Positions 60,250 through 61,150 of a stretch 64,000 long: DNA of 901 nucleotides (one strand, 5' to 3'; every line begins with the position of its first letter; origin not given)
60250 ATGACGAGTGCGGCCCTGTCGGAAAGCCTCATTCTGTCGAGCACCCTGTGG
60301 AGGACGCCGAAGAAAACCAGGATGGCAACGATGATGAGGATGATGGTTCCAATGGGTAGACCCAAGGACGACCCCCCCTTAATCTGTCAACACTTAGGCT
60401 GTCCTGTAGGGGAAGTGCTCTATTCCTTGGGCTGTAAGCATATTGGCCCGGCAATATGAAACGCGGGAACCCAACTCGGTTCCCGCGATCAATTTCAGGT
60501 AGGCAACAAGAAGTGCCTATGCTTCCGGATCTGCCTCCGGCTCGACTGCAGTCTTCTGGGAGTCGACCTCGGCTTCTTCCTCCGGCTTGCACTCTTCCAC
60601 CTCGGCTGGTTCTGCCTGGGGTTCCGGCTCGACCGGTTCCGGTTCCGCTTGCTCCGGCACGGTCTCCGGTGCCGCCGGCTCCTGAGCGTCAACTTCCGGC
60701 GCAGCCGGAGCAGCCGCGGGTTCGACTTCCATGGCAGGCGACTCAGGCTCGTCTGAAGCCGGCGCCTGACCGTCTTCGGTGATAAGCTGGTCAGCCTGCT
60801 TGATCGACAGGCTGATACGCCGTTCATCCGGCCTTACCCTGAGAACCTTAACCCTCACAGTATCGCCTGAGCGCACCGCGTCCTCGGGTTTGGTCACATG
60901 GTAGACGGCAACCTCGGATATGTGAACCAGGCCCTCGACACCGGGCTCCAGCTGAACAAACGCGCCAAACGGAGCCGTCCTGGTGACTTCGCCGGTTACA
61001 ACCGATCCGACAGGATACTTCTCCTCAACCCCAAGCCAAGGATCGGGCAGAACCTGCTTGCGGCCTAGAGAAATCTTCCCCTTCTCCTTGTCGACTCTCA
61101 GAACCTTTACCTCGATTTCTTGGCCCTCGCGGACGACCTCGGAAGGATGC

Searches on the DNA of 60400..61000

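Call 73: search_rna_families(source=window, start=60400, end=61000, threshold=evalue, max_evalue=1, show_alignments=1)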
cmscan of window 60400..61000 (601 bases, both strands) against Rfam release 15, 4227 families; matches with E-value up to 1: 2.
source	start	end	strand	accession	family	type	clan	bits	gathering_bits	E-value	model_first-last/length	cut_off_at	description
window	60633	60673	+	RF03158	L31-Actinobacteria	Cis-reg; leader;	CL00118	19.3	35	0.5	1-48/48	no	L31-Actinobacteria ribosomal protein leader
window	60444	60581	-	RF02225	sX6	Gene; sRNA;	-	15.7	40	0.078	1-342/342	no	Proteobacterial sRNA sX6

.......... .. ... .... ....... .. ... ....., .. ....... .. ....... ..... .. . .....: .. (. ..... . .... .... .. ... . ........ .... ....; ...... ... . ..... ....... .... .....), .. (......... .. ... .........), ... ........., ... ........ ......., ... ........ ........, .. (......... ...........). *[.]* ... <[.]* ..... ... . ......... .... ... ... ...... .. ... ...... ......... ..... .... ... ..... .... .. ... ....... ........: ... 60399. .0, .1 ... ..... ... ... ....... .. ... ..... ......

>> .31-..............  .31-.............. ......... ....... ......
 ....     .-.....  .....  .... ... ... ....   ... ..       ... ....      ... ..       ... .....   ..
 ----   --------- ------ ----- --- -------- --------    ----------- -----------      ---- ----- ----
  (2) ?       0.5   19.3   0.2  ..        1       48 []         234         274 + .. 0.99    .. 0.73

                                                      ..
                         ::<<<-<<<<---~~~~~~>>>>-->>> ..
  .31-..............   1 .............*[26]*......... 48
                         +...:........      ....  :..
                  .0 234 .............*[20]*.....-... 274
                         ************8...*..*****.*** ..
